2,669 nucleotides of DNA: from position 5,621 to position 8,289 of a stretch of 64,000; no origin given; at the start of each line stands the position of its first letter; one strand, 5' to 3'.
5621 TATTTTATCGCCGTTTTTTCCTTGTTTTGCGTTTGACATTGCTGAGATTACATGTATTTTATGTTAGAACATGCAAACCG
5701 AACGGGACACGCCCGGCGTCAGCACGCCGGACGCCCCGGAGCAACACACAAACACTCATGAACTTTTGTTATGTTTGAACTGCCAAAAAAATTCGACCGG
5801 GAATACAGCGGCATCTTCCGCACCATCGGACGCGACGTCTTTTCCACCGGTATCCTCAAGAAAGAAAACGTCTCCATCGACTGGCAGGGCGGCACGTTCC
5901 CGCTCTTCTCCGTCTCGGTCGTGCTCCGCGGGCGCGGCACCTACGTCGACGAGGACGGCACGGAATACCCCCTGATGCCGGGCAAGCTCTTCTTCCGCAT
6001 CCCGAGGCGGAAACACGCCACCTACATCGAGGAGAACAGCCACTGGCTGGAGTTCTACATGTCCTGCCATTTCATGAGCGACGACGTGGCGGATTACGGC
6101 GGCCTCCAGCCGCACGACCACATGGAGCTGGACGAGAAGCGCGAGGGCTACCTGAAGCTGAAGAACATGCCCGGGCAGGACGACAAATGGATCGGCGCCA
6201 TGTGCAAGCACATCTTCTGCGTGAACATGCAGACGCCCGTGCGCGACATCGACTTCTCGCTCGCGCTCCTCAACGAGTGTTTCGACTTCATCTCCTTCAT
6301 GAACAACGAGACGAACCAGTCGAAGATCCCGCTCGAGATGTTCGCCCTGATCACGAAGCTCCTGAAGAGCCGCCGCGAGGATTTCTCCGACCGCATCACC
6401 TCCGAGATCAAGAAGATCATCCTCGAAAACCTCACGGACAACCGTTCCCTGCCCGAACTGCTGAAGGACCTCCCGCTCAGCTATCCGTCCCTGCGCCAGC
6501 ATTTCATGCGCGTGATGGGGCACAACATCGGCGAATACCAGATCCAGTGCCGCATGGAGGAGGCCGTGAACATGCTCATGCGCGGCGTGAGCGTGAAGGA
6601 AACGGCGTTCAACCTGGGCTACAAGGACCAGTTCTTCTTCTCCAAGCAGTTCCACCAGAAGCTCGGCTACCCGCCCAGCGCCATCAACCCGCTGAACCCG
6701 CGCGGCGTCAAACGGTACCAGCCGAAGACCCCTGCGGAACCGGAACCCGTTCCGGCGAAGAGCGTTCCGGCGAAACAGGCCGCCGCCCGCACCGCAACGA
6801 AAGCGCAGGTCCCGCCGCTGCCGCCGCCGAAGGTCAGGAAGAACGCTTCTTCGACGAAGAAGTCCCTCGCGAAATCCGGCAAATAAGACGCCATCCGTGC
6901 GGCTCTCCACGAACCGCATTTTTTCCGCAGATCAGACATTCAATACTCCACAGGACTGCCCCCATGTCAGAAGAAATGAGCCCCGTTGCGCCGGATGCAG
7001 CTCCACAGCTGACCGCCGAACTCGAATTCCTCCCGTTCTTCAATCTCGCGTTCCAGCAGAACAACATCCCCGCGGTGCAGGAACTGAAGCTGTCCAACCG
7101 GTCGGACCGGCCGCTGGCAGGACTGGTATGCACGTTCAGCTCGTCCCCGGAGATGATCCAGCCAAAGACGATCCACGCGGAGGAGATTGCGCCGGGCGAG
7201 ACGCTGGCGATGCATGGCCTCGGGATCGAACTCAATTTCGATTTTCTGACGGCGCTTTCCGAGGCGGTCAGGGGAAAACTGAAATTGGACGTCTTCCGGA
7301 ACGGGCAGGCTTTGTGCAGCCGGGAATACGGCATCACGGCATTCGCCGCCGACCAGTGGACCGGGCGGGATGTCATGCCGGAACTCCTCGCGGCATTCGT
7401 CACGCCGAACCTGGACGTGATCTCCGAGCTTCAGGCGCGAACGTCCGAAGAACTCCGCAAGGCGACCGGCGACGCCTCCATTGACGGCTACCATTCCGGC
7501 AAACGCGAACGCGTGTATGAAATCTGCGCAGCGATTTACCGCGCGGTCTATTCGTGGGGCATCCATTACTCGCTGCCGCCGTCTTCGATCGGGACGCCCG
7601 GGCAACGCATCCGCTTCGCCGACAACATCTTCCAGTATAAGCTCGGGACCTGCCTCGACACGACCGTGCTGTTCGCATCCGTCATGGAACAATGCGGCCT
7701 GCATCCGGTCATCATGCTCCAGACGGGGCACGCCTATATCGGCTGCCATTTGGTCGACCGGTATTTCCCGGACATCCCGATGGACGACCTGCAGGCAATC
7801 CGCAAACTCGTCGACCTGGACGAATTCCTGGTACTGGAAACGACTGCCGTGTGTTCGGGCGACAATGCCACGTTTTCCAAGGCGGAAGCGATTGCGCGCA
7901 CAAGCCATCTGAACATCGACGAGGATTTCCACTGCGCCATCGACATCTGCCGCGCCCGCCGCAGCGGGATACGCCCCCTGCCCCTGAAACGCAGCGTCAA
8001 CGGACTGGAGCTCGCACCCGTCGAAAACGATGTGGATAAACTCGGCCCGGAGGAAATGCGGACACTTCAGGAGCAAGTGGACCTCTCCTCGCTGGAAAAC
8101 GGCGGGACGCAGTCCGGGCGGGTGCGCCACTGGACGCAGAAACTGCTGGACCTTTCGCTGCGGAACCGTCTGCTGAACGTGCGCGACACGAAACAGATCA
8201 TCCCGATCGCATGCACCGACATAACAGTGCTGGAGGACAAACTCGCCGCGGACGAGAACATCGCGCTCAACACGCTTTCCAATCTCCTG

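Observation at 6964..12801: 1,945-aa single polypeptide combining a transglutaminase-like fold, a DUF4011-like region, a Upf1-like helicase, a Vsr-like nuclease and a DUF3320-like tail: candidate stand-alone nucleic-acid surveillance or defence protein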

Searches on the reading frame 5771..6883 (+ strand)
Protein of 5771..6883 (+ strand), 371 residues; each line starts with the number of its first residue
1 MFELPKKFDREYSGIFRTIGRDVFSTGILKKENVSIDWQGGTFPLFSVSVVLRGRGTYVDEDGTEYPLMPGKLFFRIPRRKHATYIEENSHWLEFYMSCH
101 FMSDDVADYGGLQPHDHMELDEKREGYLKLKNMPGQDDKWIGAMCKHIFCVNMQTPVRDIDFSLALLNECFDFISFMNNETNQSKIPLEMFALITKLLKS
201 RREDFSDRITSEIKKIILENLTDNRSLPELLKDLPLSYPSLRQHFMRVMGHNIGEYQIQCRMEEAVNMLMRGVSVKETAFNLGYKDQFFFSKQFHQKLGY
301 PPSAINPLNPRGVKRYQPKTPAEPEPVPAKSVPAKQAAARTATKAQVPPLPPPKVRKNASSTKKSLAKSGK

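Call 15: search_protein_families(library=pfam, proteins=[window:5771-6883:+], max_evalue=0.001)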
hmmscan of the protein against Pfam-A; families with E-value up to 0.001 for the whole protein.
window:5771-6883:+ (371 aa): 1 family
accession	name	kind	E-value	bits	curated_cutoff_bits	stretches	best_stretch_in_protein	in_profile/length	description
PF12833.13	HTH_18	-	8.2e-14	52.1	33.6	1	233-304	4-76/80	Helix-turn-helix domain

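Call 72: search_protein_families(library=padloc, proteins=[window:5771-6883:+], max_evalue=0.001)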
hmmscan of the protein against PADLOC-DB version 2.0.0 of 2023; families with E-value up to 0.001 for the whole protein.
window:5771-6883:+ (371 aa): 0 families

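Call 85: search_protein_families(library=ncbifam, proteins=[window:5771-6883:+], max_evalue=0.00001)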
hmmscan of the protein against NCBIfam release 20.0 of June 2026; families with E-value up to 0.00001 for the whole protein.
window:5771-6883:+ (371 aa): 4 families
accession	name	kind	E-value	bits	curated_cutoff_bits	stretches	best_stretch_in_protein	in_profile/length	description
TIGR04094.1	adjacent_YSIRK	equivalog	1.2e-11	44.3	200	1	195-303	272-380/383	YSIRK-targeted surface antigen transcriptional regulator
NF007860.0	PRK10572.1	equivalog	1.2e-10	40.7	208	1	203-304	178-280/292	arabinose operon transcriptional regulator AraC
NF049968.1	QhpR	equivalog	2.9e-08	33.2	250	1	200-305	176-283/284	AraC-like transcriptional regulator QhpR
NF049932.1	TranspRegBtr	equivalog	8.7e-07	27.8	900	1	183-304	137-261/531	bacillibactin transport transcriptional regulator Btr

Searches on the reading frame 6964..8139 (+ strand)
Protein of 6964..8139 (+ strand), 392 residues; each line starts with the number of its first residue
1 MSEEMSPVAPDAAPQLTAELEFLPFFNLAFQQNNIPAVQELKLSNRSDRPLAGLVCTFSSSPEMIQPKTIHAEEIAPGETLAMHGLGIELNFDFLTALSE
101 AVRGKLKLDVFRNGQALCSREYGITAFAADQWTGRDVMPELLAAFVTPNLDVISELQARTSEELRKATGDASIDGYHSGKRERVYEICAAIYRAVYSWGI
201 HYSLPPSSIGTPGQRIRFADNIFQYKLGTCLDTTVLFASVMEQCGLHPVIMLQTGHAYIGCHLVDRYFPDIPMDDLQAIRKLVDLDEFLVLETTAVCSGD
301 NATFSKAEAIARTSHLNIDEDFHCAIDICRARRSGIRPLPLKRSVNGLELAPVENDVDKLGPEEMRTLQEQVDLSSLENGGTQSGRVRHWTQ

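Call 31: predict_structure(alignment_id=A1)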
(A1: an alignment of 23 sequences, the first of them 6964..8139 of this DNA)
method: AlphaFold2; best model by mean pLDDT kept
length: 392 residues; sequences in the alignment: 23
mean_pLDDT: 86.9   pTM: 0.81
mean pLDDT of the five models: 86.9, 85.6, 83.9, 83.5, 83.3
residues with pLDDT >= 90: 280; 70-90: 54; 50-70: 37; < 50: 21
segments of 3 or more residues with pLDDT < 50: 1-10, 355-360, 381-384
pLDDT, mean of each block of 10 residues (from residue 1): 44 80 94 92 94 96 96 94 93 92 97 92 96 93 92 93 94 88 95 95 76 92 93 97 97 93 94 92 94 88 92 85 95 93 82 51 58 59 55 59
secondary structure, 60 per line:
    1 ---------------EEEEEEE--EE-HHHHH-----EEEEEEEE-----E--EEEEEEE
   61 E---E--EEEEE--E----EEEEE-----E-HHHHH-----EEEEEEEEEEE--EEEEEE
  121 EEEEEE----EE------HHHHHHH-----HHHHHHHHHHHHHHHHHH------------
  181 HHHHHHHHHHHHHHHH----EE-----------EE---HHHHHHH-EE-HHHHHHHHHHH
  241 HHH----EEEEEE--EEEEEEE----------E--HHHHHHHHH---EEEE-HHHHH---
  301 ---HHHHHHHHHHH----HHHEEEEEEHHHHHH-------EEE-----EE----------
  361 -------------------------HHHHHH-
elements in order: E16-22 H28-32 E38-45 E54-61 E68-72 E80-84 H92-96 E102-112 E115-126 H139-145 H151-168 H181-196 H219-225 H230-243 E248-253 E256-262 H276-284 E288-291 H293-297 H304-314 E322-327 H328-333 E341-343 H386-391

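Call 35: fold_search(model_id=the predicted structure, library=pdb)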
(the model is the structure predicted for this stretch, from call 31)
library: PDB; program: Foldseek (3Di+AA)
matches with E <= 10: 1580; with E <= 0.001: 13
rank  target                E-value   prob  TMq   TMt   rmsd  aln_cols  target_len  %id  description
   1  9fyn                  6.0e-05  1.00  0.20  0.11   4.4       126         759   11  Lacto-N-biosidase from Trueperella pyogenes (released 2024-10-09)
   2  6u4z                  2.5e-04  0.82  0.15  0.13  18.2       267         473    9  Crystal Structure of a family 76 glycoside hydrolase from a bovine Bacteroides thetaiotaomicron strain (released 2020-04-29)
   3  3ly6_A                2.9e-04  1.00  0.21  0.13   3.5       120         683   14  Crystal structure of human transglutaminase 2 complex with adenosine 5' Triphosphate (released 2010-08-18)
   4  8oxv_A                3.2e-04  1.00  0.21  0.12   3.6       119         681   17  Transglutaminase 3 zymogen in complex with DH patient-derived Fab DH63-B02 (released 2023-10-18)
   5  6a8p_B                3.4e-04  1.00  0.21  0.13   3.6       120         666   15  Transglutaminase 2 mutant G224V in complex with GTP (released 2018-09-26)
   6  1ggu_A                6.1e-04  1.00  0.19  0.11   4.6       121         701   11  HUMAN FACTOR XIII WITH CALCIUM BOUND IN THE ION SITE (released 1999-09-16)
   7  8csw                  6.4e-04  1.00  0.21  0.13   3.9       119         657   12  Local refinement of protein 4.2 in Class 2 of erythrocyte ankyrin-1 complex (released 2022-07-20)
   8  8xrv_B                6.8e-04  1.00  0.19  0.11   6.5       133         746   16  The crystal structure of a GH3 enzyme CcBgl3B with glucose (released 2024-04-10)
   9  6qud                  7.6e-04  1.00  0.22  0.11   5.6       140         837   14  2-deoxy-galactose reaction intermediate of a Truncated beta-galactosidase III from Bifidobacterium bifidum (released 2020-03-18)
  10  6kzb_C                8.6e-04  1.00  0.22  0.13   3.5       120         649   13  Transglutaminase2 complexed with calcium (released 2020-12-09)
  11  6quc_A                8.6e-04  1.00  0.20  0.09   5.3       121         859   12  Truncated beta-galactosidase III from Bifidobacterium bifidum (released 2020-03-18)
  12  8hs7                  8.6e-04  0.98  0.15  0.34   7.7       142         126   16  Crystal structure of Vesicle-associated membrane protein-associated protein SCS2 from yeast (released 2024-01-17)
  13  1ex0_B                9.1e-04  1.00  0.20  0.11   4.5       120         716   10  HUMAN FACTOR XIII, MUTANT W279F ZYMOGEN (released 2003-12-23)
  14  4kty_B                1.0e-03  1.00  0.20  0.12   4.5       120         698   10  Fibrin-stabilizing factor with a bound ligand (released 2013-12-04)
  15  1ggy_B                1.0e-03  1.00  0.19  0.11   4.9       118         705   11  HUMAN FACTOR XIII WITH YTTERBIUM BOUND IN THE ION SITE (released 1999-02-16)
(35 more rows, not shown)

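Call 37: search_solved_structures(query=A1, max_evalue=10, show_alignments=3)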
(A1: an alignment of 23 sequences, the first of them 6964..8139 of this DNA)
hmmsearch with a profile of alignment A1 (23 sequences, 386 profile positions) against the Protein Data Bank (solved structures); distinct sequences matched with E-value up to 10: 1.
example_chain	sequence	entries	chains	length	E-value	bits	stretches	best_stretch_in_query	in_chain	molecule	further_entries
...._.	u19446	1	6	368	1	11.4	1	51-159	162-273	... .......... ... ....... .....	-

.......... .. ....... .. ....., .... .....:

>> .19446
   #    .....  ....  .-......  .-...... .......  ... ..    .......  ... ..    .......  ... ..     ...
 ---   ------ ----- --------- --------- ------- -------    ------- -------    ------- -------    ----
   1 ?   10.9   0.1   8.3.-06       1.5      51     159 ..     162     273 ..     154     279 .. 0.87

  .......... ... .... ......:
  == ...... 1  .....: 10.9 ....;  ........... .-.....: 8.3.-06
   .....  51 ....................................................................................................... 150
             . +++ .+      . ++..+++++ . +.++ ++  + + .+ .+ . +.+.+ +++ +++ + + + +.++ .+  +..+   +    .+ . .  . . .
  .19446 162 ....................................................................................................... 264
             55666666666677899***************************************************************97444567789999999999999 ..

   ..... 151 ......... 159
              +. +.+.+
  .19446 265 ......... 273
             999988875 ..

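Call 67: search_protein_representatives(alignment_id=A1)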
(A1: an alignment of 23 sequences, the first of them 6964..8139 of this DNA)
Query: 23 sequences, 386 profile positions. Proteins with E-value up to 0.001 (for the whole library): 6395; up to 1e-10: 3964; up to 1e-30: 1575. The best 150 are listed.
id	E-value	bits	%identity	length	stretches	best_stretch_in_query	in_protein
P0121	1.7e-178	609.8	-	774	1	1-385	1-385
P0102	1.5e-155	534.4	-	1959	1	5-386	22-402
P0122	1.1e-147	508.4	-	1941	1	9-386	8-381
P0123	1.3e-142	491.7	-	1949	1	4-386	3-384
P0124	1.7e-134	465.0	-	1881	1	10-386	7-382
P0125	3.6e-126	437.6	-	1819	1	38-386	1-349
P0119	6.3e-126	436.8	-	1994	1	4-386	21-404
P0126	3.1e-121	421.3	-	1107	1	8-386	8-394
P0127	2.7e-117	408.4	-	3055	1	9-386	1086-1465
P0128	1.4e-115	402.8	-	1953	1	10-386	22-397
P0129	4.7e-111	387.8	-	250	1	32-269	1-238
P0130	4.0e-108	378.2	-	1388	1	12-386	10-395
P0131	2.6e-107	375.5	-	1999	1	9-386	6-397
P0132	1.1e-106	373.5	-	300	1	11-293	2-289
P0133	4.6e-106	371.4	-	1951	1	10-386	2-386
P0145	8.1e-93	327.8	-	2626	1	7-386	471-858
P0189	1.8e-84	300.3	-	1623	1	6-354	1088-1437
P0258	6.9e-81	288.5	-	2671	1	8-385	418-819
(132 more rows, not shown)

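Call 68: search_protein_families(library=pfam, proteins=[P0127, P0145, P0258, P0189], max_evalue=0.00001)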
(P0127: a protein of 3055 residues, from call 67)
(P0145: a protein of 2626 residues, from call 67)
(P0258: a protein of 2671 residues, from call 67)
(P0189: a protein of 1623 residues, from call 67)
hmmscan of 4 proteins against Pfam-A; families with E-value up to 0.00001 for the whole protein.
P0127 (3055 aa): 8 families
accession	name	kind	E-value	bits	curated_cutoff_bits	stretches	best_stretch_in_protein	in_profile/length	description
PF14353.12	CpXC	-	2.1e-41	141.2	25.4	2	114-242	2-121/121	CpXC protein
PF13195.11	DUF4011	-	2.3e-29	102.8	22.2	1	1466-1640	1-158/158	Protein of unknown function (DUF4011)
PF18741.7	MTES_1575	-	1.8e-28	98.9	38.2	1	2690-2786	1-95/96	REase_MTES_1575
PF08238.18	Sel1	-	3.4e-26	91.1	30.7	2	419-454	1-36/36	Sel1 repeat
PF13087.12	AAA_12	-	1.5e-15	57.8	27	1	2436-2645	10-193/195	AAA domain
PF13086.12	AAA_11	-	9.9e-14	52.2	27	1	1753-1907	3-119/257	AAA domain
PF13245.12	AAA_19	-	1.1e-07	32.5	25.1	0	1765-1814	10-61/134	AAA domain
PF13604.12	AAA_30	-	3e-06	27.5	27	0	1766-1813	18-65/191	AAA domain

P0145 (2626 aa): 6 families
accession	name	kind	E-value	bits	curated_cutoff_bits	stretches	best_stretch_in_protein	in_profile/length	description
PF18741.7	MTES_1575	-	1.3e-29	102.5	38.2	1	2139-2236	1-96/96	REase_MTES_1575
PF13195.11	DUF4011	-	2.5e-23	83.2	22.2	1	859-1067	1-158/158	Protein of unknown function (DUF4011)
PF14353.12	CpXC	-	8.9e-22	77.8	25.4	1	80-203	1-121/121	CpXC protein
PF13086.12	AAA_11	-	3.5e-15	56.9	27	1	1180-1249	3-75/257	AAA domain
PF13087.12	AAA_12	-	3.7e-14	53.2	27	1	1855-2093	17-193/195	AAA domain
PF13245.12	AAA_19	-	2.7e-06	28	25.1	0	1184-1233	2-53/134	AAA domain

P0258 (2671 aa): 8 families
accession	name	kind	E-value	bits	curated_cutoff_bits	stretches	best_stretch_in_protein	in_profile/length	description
PF18741.7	MTES_1575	-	2.7e-24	85.5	38.2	1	2112-2206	4-96/96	REase_MTES_1575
PF14353.12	CpXC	-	2.3e-20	73.2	25.4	1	17-139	1-121/121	CpXC protein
PF13195.11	DUF4011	-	1.3e-15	58.1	22.2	1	821-1028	1-158/158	Protein of unknown function (DUF4011)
PF13086.12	AAA_11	-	1.7e-15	58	27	1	1141-1206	3-74/257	AAA domain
PF13087.12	AAA_12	-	1.2e-09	38.5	27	1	1816-2064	5-193/195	AAA domain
PF13245.12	AAA_19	-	2.6e-09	37.8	25.1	0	1144-1206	1-63/134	AAA domain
PF13604.12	AAA_30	-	1.3e-07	31.9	27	0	1144-1205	6-67/191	AAA domain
PF04851.21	ResIII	-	7.4e-06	26.4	22.5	0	1149-1211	16-80/164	Type III restriction enzyme, res subunit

P0189 (1623 aa): 14 families
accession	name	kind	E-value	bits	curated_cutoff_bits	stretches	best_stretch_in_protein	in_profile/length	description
PF08238.18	Sel1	-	2.6e-75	246.6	30.7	8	283-318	1-36/36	Sel1 repeat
PF00004.35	AAA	-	1.5e-40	139.1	21.2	2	395-525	2-130/131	ATPase family associated with various cellular activities (AAA)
PF17866.7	AAA_lid_6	-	5.5e-23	81.2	24.3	2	848-893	15-60/60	AAA lid domain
PF13401.12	AAA_22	-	7.8e-11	42.8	27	0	393-499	7-122/130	AAA domain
PF20720.3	nSTAND3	-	9.5e-09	35.6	27.2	0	393-426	19-54/155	Novel STAND NTPase 3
PF05496.18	RuvB_N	-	9.9e-09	35.6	27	0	392-468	34-98/159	Holliday junction DNA helicase RuvB P-loop domain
PF01078.27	Mg_chelatase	-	7.3e-08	32.5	20.3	0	392-419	23-50/207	Magnesium chelatase, subunit ChlI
PF13521.12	AAA_28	-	2.1e-07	31.7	27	0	677-700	2-25/164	AAA domain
PF13245.12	AAA_19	-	2.3e-07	31.5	25.1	0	393-421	13-41/134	AAA domain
PF13604.12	AAA_30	-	1e-06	29.1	27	0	662-746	6-97/191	AAA domain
PF13238.12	AAA_18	-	2.2e-06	28.6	29.4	0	396-426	3-37/128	AAA domain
PF07728.20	AAA_5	-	2.6e-06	27.9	22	0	394-416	2-24/139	AAA domain (dynein-related subfamily)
PF13191.12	AAA_16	-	4.1e-06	27.8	32.6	0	394-417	27-50/167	AAA ATPase domain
PF00910.28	RNA_helicase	-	6.1e-06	27.1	21.5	0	678-727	2-53/105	RNA helicase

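Call 81: find_related_loci(query=A1, collection=viral_contigs, flank=8000)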
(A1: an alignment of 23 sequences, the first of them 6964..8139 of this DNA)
Query A1 (392 aa) in viral_contigs; peptide patterns used: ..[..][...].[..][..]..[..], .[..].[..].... (x = any residue, [..] = any of these).
12 stretches matched a pattern; 1 encode a relative of the query (tblastn E <= 1e-3); 1 distinct loci.
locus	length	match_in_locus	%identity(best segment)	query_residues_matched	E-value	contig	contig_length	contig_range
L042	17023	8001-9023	34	3-342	1e-56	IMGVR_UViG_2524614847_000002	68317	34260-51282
